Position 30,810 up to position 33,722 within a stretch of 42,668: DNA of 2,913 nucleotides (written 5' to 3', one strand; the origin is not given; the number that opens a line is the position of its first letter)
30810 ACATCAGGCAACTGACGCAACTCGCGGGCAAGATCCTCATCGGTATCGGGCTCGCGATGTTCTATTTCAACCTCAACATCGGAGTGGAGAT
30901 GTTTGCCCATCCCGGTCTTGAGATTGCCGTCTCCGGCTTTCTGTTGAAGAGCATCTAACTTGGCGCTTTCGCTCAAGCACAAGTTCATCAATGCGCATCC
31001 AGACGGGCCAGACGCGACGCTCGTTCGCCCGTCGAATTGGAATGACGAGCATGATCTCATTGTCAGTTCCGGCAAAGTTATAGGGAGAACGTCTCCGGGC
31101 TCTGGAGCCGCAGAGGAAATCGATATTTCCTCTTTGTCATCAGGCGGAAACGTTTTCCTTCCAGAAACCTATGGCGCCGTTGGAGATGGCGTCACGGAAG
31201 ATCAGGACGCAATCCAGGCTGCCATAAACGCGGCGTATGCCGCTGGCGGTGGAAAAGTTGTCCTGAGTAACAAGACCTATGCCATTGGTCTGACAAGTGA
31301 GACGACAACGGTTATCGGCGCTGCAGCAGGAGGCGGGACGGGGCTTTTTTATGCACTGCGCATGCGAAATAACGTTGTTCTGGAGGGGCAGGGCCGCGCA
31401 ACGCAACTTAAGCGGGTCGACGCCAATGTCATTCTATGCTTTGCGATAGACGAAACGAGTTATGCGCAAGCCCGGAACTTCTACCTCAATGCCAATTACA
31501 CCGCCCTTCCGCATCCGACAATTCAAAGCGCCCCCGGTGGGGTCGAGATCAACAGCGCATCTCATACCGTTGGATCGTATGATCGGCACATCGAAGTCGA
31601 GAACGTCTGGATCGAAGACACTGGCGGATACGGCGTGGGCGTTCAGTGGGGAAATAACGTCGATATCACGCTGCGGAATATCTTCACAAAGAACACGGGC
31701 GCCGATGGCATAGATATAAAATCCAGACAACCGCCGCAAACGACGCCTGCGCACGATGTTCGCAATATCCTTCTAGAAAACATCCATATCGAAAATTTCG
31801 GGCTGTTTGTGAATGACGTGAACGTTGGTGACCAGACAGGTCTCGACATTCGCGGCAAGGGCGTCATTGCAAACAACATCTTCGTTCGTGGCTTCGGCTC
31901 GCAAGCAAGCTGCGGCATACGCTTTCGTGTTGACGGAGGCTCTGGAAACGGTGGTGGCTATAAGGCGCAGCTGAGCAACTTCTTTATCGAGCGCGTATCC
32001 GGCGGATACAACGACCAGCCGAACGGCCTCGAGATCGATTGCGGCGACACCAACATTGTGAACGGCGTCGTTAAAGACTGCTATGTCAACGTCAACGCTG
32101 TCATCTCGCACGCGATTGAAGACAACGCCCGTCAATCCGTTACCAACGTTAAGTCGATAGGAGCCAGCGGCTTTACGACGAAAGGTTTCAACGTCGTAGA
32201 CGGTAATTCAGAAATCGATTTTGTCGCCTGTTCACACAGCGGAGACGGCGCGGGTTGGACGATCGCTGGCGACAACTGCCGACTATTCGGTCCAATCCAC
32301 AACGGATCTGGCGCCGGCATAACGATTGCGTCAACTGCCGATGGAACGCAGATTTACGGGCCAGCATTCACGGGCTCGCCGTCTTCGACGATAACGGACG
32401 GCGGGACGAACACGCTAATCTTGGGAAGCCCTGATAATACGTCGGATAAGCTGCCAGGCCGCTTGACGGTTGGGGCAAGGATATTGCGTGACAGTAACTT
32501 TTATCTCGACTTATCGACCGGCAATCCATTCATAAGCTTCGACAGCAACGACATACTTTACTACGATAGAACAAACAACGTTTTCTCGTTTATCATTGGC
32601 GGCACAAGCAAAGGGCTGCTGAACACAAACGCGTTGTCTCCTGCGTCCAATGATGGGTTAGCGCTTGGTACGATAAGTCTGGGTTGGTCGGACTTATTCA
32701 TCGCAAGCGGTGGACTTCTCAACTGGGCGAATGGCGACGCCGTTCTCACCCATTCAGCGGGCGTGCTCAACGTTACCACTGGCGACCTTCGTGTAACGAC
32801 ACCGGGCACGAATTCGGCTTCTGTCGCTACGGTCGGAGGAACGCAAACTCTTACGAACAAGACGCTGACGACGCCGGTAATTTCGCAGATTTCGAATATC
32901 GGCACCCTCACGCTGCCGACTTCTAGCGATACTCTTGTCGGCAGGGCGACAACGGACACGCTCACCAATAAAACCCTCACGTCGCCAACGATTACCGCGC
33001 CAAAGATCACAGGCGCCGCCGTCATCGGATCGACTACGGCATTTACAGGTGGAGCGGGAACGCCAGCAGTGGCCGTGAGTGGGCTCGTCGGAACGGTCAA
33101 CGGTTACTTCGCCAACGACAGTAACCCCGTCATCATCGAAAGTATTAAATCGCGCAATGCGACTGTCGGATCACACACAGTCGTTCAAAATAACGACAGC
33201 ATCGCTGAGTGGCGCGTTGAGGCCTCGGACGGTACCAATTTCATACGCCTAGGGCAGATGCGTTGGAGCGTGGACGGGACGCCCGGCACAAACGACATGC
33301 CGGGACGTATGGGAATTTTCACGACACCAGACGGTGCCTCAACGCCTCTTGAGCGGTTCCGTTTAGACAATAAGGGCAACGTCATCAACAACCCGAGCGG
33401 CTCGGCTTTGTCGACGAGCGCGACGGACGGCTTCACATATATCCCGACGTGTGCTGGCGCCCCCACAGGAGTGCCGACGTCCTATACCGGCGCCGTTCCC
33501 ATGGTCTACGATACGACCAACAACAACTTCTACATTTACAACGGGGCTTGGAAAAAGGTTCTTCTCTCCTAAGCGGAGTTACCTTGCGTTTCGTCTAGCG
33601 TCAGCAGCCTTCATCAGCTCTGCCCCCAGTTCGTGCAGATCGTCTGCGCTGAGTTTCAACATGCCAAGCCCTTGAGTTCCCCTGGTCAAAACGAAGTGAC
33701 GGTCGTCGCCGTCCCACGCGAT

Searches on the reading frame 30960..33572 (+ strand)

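Call 4: search_protein_families(library=pfam, proteins=[window:30960-33572:+], max_evalue=0.1)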
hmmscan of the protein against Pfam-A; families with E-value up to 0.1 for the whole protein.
window:30960-33572:+ (870 aa): 2 families
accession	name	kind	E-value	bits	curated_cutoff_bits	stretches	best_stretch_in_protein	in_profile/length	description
PF12708.12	Pect-lyase_RHGA_epim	-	2.7e-05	24.5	27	1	70-259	6-173/213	Rhamnogalacturonase A/epimerase, pectate lyase-like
PF12218.14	End_N_terminal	-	0.0062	16.7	26.3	1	73-107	1-33/67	N terminal extension of bacteriophage endosialidase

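Call 6: search_protein_families(library=phrogs, proteins=[window:30960-33572:+], max_evalue=0.1)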
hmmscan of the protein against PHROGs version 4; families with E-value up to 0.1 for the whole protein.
window:30960-33572:+ (870 aa): 5 families
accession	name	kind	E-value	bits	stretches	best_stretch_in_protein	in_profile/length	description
phrog_18345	-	tail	8e-18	65.1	1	685-824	656-802/956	tail fiber protein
phrog_2234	-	tail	4.1e-08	33.3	1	63-113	183-233/757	tail spike protein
phrog_14442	-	tail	1.4e-06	28.2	1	68-111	195-240/733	tail protein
phrog_7458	-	tail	7.5e-06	25.5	1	64-110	121-167/732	tail spike protein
phrog_8280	-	tail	0.00028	21.6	1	65-253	149-289/632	tail spike protein with colonic acid degradation activity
